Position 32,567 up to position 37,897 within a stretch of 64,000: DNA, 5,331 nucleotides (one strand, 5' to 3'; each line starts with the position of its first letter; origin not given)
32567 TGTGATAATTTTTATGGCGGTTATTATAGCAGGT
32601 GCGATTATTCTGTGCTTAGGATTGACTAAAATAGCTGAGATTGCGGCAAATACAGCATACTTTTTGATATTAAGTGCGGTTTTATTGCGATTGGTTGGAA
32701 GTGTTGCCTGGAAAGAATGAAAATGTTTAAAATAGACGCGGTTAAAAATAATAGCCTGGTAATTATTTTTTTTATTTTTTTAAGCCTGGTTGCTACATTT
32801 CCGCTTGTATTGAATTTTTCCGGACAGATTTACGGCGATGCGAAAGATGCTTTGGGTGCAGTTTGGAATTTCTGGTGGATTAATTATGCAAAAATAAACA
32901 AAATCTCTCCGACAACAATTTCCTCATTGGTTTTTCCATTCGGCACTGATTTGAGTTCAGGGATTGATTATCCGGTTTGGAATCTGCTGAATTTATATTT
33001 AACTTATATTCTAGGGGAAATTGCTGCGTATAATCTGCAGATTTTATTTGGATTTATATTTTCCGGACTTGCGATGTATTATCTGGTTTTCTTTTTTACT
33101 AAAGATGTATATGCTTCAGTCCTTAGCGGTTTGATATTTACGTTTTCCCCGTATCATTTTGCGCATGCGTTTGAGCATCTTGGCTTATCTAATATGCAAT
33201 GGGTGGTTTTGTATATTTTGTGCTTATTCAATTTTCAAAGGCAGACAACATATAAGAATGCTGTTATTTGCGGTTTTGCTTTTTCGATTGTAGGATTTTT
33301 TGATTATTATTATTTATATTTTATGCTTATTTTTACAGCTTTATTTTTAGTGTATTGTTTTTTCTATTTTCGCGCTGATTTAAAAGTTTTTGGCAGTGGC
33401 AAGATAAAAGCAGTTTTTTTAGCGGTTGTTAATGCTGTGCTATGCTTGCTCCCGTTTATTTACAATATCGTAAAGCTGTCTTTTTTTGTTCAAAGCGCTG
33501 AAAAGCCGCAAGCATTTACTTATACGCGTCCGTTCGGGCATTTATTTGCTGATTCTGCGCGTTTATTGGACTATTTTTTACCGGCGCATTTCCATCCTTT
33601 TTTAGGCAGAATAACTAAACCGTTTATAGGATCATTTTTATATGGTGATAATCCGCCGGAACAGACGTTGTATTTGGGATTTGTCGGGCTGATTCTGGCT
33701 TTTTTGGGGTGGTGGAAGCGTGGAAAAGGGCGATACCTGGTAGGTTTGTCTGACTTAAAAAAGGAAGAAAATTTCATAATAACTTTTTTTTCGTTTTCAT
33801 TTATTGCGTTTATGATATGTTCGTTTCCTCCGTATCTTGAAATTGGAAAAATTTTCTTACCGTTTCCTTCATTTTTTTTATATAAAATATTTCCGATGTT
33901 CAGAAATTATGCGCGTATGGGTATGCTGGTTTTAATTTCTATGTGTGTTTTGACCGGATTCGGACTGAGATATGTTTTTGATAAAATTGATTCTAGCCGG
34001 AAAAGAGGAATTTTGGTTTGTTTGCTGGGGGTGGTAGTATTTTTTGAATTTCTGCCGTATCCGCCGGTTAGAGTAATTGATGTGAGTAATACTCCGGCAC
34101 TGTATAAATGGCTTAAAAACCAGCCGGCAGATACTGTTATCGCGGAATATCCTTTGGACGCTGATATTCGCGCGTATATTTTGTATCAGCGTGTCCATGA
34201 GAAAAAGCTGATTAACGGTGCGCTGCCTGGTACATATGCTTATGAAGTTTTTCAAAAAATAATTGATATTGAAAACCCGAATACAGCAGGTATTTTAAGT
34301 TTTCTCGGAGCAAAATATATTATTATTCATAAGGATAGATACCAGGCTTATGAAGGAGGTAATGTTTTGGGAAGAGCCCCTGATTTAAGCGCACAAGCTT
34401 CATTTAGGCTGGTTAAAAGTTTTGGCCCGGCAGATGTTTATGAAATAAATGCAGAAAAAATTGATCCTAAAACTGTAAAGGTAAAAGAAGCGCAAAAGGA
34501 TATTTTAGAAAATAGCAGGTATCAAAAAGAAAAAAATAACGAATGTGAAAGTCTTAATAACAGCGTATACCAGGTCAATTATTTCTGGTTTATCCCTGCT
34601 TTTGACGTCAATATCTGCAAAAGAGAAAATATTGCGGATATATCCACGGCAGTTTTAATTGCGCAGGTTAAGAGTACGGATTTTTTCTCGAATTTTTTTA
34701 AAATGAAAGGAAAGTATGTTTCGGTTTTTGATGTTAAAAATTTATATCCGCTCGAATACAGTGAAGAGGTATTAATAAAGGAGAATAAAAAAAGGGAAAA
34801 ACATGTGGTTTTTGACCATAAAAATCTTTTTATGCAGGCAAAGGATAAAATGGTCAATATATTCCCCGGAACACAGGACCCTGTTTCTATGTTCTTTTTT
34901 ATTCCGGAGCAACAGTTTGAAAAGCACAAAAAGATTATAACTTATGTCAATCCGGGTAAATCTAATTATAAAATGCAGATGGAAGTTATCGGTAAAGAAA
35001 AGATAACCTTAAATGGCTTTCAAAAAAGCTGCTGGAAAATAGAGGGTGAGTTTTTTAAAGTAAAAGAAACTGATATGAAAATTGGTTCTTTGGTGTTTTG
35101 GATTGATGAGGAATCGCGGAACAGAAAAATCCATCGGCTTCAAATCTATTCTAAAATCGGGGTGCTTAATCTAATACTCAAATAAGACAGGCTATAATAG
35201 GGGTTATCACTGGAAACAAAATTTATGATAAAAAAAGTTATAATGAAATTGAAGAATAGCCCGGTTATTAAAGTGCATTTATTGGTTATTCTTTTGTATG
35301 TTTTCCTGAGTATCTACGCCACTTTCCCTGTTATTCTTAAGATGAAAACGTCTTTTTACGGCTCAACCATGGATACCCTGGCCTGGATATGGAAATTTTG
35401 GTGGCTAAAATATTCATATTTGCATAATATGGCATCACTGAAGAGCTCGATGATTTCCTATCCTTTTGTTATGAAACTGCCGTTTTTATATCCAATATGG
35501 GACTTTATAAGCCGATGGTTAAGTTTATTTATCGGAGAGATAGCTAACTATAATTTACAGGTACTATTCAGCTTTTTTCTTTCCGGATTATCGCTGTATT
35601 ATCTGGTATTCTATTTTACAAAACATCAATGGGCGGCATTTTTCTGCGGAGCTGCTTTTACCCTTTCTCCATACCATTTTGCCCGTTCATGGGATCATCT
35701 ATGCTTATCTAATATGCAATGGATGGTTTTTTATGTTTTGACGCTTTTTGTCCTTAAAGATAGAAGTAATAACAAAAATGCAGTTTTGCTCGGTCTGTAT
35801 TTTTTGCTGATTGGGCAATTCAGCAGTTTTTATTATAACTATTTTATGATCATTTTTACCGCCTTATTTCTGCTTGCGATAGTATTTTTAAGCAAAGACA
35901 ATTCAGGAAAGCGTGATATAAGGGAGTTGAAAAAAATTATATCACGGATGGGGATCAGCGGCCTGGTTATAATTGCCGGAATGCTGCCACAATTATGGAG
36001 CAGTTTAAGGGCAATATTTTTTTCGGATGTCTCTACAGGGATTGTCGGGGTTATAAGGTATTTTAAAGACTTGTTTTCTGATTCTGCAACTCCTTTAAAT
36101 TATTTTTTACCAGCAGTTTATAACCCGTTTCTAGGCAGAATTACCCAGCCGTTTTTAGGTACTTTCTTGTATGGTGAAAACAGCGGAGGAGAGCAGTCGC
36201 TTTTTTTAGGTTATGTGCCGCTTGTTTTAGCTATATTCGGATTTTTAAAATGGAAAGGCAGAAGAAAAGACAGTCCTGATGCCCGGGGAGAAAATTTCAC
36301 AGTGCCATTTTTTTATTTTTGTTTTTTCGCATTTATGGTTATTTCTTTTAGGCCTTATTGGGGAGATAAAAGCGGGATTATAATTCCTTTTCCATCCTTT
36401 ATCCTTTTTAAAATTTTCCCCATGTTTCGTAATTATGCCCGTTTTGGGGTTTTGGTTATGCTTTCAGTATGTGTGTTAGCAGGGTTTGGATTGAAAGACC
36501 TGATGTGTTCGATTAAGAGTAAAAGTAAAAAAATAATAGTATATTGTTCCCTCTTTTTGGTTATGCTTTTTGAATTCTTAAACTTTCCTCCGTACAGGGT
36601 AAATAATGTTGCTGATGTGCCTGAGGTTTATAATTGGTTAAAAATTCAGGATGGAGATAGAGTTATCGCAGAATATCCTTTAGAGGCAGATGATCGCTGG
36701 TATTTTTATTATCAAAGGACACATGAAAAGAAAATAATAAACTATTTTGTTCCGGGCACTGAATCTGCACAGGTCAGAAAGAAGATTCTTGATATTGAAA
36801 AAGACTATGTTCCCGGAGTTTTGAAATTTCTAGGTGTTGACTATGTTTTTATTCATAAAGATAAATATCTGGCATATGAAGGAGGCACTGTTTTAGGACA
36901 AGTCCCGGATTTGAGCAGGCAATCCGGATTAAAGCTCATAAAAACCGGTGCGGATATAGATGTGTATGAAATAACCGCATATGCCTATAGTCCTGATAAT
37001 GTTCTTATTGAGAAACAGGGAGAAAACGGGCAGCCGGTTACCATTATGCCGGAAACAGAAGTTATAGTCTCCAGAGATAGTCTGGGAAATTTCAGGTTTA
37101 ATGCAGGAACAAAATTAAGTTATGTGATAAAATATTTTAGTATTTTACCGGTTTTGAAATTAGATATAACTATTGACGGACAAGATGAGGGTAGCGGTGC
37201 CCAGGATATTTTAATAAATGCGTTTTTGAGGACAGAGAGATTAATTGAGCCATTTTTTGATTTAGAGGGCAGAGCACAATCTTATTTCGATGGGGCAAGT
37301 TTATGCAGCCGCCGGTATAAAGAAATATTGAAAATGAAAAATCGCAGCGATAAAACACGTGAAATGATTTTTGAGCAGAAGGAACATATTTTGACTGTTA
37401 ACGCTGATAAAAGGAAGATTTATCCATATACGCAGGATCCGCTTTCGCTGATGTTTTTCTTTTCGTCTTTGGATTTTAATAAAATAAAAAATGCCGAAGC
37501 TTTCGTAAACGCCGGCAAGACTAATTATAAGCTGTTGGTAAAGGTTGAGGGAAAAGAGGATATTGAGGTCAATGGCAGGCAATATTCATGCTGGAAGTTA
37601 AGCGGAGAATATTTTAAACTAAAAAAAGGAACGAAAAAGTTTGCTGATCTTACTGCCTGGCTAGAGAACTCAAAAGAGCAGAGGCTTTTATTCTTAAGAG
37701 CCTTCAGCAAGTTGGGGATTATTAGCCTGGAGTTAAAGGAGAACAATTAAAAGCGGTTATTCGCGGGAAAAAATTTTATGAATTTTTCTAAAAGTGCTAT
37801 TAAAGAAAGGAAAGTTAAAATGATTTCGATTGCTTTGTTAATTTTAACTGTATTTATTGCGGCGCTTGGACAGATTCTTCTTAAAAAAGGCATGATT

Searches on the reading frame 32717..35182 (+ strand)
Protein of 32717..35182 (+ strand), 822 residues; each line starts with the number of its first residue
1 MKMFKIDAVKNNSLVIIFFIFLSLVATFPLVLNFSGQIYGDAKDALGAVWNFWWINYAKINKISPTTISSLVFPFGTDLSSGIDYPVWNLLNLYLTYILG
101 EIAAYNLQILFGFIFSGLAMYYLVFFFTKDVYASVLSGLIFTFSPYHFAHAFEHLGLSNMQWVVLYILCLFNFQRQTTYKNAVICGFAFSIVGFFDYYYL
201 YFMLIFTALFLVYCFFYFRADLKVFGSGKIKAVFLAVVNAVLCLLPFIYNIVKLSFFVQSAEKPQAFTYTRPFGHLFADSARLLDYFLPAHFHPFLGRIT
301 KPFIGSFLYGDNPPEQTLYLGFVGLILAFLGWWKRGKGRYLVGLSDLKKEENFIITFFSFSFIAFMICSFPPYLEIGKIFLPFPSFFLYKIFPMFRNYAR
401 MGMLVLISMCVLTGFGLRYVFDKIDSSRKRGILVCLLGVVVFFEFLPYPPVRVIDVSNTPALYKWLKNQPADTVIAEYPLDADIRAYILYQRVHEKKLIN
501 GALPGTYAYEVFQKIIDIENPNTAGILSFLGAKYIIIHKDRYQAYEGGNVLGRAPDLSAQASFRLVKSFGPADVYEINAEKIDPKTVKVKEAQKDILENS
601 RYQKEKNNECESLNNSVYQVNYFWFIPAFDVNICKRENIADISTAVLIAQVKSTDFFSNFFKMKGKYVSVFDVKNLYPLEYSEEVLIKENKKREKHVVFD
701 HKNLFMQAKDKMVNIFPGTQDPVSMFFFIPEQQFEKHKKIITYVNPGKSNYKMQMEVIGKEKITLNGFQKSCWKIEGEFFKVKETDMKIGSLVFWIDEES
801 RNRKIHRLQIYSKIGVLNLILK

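Call 17: search_protein_families(library=pfam, proteins=[window:32717-35182:+], max_evalue=0.001)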
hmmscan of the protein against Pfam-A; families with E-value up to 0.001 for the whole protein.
window:32717-35182:+ (822 aa): 1 family
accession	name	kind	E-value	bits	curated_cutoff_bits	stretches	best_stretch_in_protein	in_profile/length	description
PF11306.15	DUF3108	-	1.1e-16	61.7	26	1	646-821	30-208/209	Protein of unknown function (DUF3108)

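Call 53: search_protein_families(library=ncbifam, proteins=[window:32717-35182:+], max_evalue=0.001)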
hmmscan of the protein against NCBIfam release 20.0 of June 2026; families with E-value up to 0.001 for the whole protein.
window:32717-35182:+ (822 aa): 0 families

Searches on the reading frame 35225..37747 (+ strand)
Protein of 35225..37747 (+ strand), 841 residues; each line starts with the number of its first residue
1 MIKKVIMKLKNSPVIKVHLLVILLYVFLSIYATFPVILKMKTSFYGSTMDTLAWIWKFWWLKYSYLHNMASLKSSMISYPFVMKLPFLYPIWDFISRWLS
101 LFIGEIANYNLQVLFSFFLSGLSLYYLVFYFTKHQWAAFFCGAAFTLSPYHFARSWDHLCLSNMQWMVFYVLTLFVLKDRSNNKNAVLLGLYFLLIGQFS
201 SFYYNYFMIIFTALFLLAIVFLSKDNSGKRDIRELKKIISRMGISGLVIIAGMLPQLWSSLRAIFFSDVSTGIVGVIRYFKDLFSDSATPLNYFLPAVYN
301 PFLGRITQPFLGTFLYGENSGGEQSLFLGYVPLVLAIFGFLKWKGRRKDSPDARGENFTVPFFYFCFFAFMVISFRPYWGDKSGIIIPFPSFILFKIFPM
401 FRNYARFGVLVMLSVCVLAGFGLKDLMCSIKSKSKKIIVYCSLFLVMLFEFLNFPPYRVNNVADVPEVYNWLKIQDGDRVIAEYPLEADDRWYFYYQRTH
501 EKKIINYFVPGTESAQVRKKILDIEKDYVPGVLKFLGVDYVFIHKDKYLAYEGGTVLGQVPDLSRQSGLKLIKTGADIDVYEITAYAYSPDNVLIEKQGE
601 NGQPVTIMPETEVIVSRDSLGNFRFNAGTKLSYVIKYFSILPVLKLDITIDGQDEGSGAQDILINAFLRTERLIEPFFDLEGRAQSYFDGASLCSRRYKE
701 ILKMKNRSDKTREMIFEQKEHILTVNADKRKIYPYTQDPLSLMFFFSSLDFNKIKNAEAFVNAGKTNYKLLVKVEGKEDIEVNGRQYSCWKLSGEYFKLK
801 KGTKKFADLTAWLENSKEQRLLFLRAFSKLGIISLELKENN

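Call 17: search_protein_families(library=pfam, proteins=[window:35225-37747:+], max_evalue=0.001)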
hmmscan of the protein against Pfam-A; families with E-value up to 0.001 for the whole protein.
window:35225-37747:+ (841 aa): 1 family
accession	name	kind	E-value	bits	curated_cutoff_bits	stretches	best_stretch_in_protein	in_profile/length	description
PF11306.15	DUF3108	-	1.7e-13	51.3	26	1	633-838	2-209/209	Protein of unknown function (DUF3108)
